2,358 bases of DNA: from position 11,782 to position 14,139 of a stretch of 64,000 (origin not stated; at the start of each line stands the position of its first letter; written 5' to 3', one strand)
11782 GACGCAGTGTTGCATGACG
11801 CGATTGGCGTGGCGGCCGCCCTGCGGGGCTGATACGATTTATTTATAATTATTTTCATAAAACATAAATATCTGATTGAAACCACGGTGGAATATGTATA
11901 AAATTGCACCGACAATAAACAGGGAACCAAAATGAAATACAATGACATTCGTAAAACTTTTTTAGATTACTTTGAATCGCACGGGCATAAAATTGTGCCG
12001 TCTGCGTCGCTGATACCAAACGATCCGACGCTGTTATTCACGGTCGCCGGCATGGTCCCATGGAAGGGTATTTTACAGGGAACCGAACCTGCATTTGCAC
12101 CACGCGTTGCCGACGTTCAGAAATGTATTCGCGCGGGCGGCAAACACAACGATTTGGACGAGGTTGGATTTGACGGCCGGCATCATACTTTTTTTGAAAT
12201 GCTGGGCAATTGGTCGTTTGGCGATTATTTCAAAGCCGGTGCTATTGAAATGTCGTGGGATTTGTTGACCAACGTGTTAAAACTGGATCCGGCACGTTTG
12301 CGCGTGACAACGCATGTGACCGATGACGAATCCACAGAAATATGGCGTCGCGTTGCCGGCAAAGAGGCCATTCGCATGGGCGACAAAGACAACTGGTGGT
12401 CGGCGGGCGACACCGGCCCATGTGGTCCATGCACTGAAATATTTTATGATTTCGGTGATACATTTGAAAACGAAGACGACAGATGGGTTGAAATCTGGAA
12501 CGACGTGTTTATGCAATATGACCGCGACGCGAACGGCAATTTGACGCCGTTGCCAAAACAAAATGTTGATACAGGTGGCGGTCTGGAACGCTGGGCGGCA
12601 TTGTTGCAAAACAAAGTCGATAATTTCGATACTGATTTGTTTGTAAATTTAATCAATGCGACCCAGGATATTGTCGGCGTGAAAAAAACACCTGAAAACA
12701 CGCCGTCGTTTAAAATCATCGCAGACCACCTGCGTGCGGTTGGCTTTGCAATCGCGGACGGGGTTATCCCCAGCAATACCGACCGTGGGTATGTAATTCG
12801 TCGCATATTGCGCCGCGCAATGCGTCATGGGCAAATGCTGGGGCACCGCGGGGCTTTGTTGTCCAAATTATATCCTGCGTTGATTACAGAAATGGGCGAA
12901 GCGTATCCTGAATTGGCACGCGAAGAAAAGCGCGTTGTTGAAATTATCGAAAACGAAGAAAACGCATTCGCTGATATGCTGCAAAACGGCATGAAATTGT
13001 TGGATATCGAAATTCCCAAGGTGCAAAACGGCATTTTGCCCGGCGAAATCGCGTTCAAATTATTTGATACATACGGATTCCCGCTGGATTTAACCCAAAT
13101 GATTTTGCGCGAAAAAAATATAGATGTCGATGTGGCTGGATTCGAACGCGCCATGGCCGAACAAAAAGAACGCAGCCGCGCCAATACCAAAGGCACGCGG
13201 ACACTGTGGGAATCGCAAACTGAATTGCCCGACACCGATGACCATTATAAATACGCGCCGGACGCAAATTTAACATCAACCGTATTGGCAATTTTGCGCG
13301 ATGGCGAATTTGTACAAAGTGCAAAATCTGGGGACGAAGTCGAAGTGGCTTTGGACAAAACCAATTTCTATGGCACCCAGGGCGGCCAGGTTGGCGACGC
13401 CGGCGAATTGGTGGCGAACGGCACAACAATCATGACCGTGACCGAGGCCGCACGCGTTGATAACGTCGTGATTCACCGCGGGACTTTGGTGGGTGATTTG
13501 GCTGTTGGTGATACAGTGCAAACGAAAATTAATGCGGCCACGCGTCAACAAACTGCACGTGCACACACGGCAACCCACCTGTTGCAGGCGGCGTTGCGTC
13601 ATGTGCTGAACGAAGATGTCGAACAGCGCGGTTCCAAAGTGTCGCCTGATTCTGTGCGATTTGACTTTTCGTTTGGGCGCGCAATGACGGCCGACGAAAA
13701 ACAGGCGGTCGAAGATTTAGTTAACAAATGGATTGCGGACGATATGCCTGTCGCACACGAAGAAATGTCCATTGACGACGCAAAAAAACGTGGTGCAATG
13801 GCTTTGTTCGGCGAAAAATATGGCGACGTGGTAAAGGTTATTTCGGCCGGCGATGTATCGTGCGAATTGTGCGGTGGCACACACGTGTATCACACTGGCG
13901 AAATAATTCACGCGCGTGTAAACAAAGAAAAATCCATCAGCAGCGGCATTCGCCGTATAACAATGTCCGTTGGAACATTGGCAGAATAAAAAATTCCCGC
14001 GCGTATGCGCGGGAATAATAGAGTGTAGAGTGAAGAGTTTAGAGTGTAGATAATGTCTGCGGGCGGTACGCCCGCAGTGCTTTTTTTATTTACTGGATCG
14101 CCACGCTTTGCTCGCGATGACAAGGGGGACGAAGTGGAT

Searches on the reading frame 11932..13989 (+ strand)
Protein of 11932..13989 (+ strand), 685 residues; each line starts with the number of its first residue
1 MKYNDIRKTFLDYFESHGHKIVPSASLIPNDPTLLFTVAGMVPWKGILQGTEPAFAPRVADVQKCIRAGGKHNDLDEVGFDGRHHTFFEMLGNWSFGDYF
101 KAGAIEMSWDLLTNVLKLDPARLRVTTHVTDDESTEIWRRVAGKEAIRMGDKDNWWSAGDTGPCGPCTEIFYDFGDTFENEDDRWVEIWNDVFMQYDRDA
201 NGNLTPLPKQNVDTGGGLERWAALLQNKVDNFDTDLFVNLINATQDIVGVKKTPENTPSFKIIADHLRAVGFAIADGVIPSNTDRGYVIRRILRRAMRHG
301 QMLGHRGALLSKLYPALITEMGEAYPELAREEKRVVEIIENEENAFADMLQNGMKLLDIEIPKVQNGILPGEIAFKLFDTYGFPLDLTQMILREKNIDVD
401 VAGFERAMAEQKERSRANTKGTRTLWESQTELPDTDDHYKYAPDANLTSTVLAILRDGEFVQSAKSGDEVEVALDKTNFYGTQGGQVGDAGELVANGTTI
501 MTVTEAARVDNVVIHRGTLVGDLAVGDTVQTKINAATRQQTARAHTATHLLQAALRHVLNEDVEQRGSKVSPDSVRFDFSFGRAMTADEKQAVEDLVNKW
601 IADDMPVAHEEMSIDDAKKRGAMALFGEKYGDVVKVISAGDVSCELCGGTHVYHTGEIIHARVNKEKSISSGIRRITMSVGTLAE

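Call 61: search_protein_families(library=pfam, proteins=[window:11932-13989:+], max_evalue=0.001)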
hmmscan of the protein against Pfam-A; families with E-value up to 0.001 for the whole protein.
window:11932-13989:+ (685 aa): 2 families
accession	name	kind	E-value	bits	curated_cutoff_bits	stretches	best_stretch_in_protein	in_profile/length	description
PF01411.24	tRNA-synt_2c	-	2.6e-192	640.7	30.3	1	5-535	1-550/552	tRNA synthetases class II (A)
PF07973.19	tRNA_SAD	-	2.5e-11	43.8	24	1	634-676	1-43/44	Threonyl and Alanyl tRNA synthetase second additional domain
